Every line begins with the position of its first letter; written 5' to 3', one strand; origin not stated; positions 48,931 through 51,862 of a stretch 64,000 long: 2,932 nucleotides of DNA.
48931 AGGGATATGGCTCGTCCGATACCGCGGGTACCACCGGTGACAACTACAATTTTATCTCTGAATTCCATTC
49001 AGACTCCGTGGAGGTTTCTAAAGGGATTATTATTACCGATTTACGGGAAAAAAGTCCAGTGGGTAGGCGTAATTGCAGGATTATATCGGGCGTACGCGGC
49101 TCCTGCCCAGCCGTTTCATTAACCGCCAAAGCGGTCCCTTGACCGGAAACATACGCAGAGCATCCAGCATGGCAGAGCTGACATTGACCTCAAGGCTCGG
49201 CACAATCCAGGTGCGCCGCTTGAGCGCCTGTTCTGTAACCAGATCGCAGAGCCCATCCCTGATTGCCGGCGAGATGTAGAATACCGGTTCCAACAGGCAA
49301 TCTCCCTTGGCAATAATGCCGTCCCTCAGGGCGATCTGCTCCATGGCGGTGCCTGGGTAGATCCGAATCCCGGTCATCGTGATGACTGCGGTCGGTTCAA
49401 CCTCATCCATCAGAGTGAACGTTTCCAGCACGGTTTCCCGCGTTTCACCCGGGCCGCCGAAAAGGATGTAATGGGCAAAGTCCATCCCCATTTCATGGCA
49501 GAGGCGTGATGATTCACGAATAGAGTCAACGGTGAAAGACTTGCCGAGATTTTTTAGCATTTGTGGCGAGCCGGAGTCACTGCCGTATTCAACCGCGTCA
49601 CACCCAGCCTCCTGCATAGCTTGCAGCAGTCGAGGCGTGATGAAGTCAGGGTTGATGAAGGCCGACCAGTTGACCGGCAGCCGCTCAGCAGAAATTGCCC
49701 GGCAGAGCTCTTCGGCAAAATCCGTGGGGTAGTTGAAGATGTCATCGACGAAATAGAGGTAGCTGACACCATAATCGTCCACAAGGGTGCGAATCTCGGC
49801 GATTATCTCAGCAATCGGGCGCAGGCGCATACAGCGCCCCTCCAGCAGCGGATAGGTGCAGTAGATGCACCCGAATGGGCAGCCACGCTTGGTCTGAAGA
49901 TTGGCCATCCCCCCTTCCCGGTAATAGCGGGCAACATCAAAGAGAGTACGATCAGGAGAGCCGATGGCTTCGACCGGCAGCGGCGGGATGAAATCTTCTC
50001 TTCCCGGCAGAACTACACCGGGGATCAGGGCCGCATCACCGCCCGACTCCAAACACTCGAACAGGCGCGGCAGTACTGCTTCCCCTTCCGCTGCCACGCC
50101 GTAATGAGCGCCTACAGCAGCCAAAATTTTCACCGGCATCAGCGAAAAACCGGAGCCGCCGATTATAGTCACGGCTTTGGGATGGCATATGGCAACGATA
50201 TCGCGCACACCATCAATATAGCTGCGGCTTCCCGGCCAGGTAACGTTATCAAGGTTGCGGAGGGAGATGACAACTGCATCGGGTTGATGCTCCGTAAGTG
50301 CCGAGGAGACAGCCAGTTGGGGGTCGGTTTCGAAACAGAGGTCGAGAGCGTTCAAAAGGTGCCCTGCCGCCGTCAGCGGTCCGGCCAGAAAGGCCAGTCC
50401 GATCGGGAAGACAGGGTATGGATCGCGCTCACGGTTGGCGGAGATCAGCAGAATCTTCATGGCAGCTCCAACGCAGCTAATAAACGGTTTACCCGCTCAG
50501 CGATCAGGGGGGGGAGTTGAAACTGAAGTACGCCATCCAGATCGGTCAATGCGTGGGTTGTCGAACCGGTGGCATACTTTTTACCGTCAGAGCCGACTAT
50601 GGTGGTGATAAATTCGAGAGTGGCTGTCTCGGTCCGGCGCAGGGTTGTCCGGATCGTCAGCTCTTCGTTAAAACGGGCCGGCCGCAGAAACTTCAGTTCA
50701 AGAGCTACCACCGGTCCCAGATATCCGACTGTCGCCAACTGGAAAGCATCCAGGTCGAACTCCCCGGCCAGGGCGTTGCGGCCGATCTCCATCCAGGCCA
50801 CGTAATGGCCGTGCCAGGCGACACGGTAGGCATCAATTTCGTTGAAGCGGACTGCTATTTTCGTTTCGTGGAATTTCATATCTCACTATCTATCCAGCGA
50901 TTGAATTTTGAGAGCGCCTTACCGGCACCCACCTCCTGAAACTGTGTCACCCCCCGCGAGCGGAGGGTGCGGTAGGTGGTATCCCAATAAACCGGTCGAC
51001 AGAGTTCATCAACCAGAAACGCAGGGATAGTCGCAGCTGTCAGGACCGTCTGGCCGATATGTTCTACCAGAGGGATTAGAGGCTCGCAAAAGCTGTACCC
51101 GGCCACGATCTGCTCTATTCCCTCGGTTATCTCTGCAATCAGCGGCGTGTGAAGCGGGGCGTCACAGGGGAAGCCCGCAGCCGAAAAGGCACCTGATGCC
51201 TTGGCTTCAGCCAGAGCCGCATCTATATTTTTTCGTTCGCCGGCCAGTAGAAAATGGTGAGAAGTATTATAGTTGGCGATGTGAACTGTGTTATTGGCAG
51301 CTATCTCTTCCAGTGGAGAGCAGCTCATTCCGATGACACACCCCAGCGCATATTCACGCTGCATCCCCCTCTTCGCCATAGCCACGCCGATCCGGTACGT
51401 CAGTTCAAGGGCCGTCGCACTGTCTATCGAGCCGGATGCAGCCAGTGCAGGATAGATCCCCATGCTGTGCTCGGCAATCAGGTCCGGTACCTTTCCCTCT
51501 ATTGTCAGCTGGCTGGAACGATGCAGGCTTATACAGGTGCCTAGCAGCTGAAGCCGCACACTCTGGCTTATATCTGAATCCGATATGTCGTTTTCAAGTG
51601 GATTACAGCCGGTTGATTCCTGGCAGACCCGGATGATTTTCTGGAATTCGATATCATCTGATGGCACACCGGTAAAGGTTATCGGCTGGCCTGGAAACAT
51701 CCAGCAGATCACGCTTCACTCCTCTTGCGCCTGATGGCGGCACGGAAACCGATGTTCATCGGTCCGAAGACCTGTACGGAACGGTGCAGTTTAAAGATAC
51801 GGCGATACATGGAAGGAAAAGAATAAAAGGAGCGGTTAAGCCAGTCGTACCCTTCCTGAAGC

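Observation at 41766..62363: tRNA-bracketed ~20-kb lipid operon: APE-like type II FAS/PKS and envelope-export scaffold combined with six radical SAM enzymes; product unknown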

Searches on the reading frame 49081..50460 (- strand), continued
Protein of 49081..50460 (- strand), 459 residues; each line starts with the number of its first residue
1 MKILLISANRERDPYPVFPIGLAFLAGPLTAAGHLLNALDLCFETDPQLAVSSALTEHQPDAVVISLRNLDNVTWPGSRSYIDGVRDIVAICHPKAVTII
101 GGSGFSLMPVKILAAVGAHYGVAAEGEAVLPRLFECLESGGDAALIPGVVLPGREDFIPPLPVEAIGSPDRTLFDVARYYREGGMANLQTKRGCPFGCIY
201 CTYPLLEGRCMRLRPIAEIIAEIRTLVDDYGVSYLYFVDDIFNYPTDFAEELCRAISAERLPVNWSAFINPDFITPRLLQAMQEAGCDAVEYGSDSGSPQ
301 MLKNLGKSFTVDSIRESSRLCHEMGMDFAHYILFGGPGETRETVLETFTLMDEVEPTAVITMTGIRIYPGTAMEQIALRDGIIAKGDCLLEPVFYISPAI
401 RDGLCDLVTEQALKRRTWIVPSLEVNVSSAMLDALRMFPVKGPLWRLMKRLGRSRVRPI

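Call 81: search_solved_structures(query=window:49081-50460:-, max_evalue=0.00001, show_alignments=2)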
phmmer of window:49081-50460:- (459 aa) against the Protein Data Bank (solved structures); distinct sequences matched with E-value up to 0.00001: 5.
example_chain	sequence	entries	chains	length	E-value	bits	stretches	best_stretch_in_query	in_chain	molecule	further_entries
6wte_A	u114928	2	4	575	2.5e-32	115.6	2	175-373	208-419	B12-binding domain-containing protein | Tryptophan-C2-methyltransferase containing B12-binding domain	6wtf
6fd2_B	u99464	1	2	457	8.3e-29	104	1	170-383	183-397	Putative apramycin biosynthetic oxidoreductase 4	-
9ccb_A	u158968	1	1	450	3.1e-21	79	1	93-355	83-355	Radical SAM core domain-containing protein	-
2qgq_A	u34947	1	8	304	2.4e-07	33.2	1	186-355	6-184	Protein TM_1862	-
4jc0_A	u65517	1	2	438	3.6e-07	32.7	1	185-355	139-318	Ribosomal protein S12 methylthiotransferase RimO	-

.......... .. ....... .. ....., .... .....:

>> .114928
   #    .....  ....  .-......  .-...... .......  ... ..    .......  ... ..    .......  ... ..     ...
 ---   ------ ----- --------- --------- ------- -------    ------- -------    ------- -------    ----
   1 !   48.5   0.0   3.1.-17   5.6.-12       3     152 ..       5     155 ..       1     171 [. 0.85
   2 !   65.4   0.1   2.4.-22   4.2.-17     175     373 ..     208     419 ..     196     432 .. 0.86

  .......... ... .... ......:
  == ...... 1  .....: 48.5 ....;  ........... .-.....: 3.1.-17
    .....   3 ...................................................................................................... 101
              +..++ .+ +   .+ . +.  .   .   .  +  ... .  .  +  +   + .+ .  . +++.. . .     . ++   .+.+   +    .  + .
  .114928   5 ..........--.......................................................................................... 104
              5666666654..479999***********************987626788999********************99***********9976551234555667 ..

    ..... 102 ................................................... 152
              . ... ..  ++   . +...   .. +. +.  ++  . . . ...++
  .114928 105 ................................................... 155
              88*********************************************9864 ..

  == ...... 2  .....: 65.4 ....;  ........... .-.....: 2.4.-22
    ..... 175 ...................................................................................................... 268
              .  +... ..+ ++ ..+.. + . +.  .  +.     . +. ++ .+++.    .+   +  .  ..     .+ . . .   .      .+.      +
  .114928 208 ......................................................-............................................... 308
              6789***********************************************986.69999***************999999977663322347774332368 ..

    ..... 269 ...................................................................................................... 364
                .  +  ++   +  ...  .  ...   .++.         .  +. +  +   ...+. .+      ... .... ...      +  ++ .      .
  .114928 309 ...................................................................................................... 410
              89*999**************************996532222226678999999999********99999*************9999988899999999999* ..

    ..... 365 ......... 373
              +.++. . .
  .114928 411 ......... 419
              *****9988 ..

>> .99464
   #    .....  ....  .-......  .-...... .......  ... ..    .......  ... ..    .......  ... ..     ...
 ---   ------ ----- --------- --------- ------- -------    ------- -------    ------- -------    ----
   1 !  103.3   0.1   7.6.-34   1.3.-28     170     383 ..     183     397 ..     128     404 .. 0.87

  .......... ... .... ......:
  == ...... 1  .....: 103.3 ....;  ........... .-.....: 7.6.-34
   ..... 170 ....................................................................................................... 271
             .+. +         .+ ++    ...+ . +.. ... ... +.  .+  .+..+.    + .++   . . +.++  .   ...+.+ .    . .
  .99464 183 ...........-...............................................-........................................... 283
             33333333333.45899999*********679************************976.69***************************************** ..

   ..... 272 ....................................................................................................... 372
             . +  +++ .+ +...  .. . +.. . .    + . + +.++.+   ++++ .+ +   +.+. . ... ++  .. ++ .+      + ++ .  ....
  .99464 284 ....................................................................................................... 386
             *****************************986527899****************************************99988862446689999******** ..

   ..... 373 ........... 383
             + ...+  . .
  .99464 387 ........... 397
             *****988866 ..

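Call 85: list_cluster_members(proteins=[P0344, P0346, P0391, P0341, P0325, P0312, P0362, P0381, P0387, P0332])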
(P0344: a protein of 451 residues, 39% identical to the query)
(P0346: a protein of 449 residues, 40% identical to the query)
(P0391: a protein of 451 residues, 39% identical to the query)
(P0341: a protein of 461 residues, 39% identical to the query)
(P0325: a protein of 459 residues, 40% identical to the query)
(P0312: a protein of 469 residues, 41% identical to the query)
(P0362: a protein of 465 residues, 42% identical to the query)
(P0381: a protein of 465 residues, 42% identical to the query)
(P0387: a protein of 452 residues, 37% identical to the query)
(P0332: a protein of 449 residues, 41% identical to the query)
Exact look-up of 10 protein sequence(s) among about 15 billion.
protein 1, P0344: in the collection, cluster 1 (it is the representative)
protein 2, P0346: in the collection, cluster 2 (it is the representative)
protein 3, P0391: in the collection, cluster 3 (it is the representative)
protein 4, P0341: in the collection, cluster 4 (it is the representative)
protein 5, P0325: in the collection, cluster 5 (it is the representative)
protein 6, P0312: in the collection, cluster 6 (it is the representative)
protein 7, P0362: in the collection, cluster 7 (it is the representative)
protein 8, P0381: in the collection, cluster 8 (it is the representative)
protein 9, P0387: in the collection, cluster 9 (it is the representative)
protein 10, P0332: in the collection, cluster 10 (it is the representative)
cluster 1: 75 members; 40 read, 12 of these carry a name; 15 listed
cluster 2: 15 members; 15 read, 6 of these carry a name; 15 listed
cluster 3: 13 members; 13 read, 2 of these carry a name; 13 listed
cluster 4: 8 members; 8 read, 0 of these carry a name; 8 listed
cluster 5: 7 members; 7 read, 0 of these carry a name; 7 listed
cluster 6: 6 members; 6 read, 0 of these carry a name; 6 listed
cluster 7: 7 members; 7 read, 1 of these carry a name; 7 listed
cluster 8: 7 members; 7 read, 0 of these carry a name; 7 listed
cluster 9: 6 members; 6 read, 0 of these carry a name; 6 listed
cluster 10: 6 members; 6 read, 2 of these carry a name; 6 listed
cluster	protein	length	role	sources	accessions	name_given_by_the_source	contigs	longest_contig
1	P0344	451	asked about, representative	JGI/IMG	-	-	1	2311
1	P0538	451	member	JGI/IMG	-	radical SAM superfamily enzyme YgiQ (UPF0313 family)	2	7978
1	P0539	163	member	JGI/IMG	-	radical SAM superfamily enzyme YgiQ (UPF0313 family)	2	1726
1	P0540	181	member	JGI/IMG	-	radical SAM superfamily enzyme YgiQ (UPF0313 family)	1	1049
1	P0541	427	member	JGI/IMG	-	radical SAM superfamily enzyme YgiQ (UPF0313 family)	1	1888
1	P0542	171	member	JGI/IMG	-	radical SAM superfamily enzyme YgiQ (UPF0313 family)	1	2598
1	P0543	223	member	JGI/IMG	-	radical SAM superfamily enzyme YgiQ (UPF0313 family)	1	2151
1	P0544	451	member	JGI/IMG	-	radical SAM superfamily enzyme YgiQ (UPF0313 family)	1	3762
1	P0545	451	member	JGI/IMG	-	radical SAM superfamily enzyme YgiQ (UPF0313 family)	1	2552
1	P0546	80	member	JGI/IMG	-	hypothetical protein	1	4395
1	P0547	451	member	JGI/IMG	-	radical SAM superfamily enzyme YgiQ (UPF0313 family)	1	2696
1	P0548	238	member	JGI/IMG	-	radical SAM superfamily enzyme YgiQ (UPF0313 family)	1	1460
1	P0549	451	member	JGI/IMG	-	radical SAM superfamily enzyme YgiQ (UPF0313 family)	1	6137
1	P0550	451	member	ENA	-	-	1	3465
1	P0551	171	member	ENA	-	-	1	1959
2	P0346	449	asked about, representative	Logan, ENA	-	-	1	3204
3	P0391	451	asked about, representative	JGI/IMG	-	-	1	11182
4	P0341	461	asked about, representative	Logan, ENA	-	-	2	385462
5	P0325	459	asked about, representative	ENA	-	-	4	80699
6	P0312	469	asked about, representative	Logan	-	-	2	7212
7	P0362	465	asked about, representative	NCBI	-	-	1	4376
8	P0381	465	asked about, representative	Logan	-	-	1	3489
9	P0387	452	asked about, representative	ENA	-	-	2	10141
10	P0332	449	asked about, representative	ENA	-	-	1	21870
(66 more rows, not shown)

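Call 86: find_encoding_contigs(protein=P0316, flank=10000, max_places=1)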
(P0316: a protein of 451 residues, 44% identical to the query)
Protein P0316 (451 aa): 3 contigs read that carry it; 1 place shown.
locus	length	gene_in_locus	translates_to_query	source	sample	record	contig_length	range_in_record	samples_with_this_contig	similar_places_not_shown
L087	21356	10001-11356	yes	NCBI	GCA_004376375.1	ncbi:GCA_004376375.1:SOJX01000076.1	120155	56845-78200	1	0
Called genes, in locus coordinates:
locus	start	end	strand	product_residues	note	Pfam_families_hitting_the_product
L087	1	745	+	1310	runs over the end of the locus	PF03176:MMPL (weak), PF01553:Acyltransferase, PF05175:MTS (faint), PF08241:Methyltransf_11, PF08242:Methyltransf_12, PF13489:Methyltransf_23, PF13649:Methyltransf_25, PF13847:Methyltransf_31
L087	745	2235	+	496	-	PF00890:FAD_binding_2, PF01266:DAO, PF01593:Amino_oxidase, PF01946:Thi4 (faint), PF03486:HI0933_like (faint), PF07992:Pyr_redox_2 (faint), PF12831:FAD_oxidored (weak), PF13450:NAD_binding_8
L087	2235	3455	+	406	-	PF00109:ketoacyl-synt, PF02801:Ketoacyl-synt_C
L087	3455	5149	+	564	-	PF03417:AAT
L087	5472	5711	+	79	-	-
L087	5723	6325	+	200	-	PF13650:Asp_protease_2, PF13975:gag-asp_proteas (weak), PF02810:SEC-C (weak)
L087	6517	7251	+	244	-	PF00106:adh_short, PF08659:KR, PF01370:Epimerase, PF13460:NAD_binding_10 (weak), PF13561:adh_short_C2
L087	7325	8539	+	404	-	PF00109:ketoacyl-synt, PF02801:Ketoacyl-synt_C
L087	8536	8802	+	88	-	PF00550:PP-binding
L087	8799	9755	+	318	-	PF03279:Lip_A_acyltrans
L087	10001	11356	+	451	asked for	PF02310:B12-binding, PF04055:Radical_SAM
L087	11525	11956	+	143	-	PF22817:ApeP-like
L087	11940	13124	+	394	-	PF00109:ketoacyl-synt, PF08545:ACP_syn_III (weak), PF02801:Ketoacyl-synt_C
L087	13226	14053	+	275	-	PF00109:ketoacyl-synt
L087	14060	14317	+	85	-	PF00550:PP-binding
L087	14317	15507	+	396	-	PF00109:ketoacyl-synt, PF00108:Thiolase_N, PF02801:Ketoacyl-synt_C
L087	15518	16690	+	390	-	PF13723:Ketoacyl-synt_2 (weak), PF00109:ketoacyl-synt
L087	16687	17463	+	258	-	PF01522:Polysacc_deac_1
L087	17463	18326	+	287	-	PF03548:LolA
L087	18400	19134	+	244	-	-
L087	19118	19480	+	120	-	PF07977:FabA (weak), PF22818:ApeI-like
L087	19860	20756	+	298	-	PF04055:Radical_SAM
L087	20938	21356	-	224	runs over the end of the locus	PF01936:NYN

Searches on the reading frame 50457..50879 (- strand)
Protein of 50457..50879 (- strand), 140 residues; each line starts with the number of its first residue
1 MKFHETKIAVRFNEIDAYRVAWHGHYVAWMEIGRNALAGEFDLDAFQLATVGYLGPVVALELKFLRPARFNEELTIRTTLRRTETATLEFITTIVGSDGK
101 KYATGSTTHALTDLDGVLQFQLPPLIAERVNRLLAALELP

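Call 4: search_protein_families(library=pfam, proteins=[window:50457-50879:-], max_evalue=0.01)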
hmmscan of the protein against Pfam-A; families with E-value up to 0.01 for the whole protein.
window:50457-50879:- (140 aa): 2 families
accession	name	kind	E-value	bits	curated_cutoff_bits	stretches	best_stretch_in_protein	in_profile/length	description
PF13279.12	4HBT_2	-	4.3e-10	40.5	25.5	1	10-128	1-120/122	Thioesterase-like superfamily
PF03061.28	4HBT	-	1.1e-09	38.9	20.6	1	20-100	3-76/79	Thioesterase superfamily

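Call 6: search_protein_families(library=ncbifam, proteins=[window:50457-50879:-], max_evalue=0.001)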
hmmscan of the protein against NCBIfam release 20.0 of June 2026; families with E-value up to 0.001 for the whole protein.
window:50457-50879:- (140 aa): 4 families
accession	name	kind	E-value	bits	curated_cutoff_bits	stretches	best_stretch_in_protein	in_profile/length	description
NF047424.1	MenI_Staph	exception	6.4e-13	48.8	225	1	1-113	1-113/148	1,4-dihydroxy-2-naphthoyl-CoA hydrolase MenI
TIGR00051.1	TIGR00051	subfamily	9.8e-13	48.5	68.7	1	9-103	3-97/117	YbgC/FadM family acyl-CoA thioesterase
TIGR02799.1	thio_ybgC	equivalog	4e-10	40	141.35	1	4-114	1-111/126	tol-pal system-associated acyl-CoA thioesterase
NF008065.0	PRK10800.1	equivalog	3.5e-07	30.4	185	1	7-103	9-105/134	tol-pal system-associated acyl-CoA thioesterase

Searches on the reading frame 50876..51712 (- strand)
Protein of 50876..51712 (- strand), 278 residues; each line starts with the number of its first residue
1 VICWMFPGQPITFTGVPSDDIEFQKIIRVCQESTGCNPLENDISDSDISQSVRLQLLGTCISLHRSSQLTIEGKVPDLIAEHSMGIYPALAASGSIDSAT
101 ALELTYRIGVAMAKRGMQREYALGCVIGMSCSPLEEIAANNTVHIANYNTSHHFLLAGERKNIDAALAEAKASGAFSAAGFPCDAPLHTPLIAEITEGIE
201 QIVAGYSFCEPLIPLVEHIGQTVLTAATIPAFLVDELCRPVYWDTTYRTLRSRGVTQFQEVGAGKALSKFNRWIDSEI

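Call 4: search_protein_families(library=pfam, proteins=[window:50876-51712:-], max_evalue=0.01)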
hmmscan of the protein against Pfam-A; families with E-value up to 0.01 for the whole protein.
window:50876-51712:- (278 aa): 1 family
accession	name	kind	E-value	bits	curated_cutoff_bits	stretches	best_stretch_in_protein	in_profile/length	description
PF00698.26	Acyl_transf_1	-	4.5e-06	26.8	32.7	1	65-204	73-207/319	Acyl transferase domain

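Call 6: search_protein_families(library=ncbifam, proteins=[window:50876-51712:-], max_evalue=0.001)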
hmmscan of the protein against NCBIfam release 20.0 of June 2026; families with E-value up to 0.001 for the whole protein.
window:50876-51712:- (278 aa): 5 families
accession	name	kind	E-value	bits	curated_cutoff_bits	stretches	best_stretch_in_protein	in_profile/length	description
TIGR03131.1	malonate_mdcH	equivalog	3.2e-34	118.7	297.9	1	19-271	21-272/297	malonate decarboxylase subunit epsilon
TIGR00128.1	fabD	equivalog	9e-31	107.4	260.9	1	64-274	73-286/290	ACP S-malonyltransferase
TIGR02813.1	omega_3_PfaA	subfamily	1.7e-16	58.2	1010.1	1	60-270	659-875/2582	polyketide-type polyunsaturated fatty acid synthase PfaA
NF045894.1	PKS_plus_SDR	equivalog_domain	2.2e-16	58.7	1740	1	69-269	610-809/1515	type I polyketide synthase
NF037940.1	PKS_MbtD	equivalog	1.6e-08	33.1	1150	1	73-267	173-366/978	mycobactin polyketide synthase MbtD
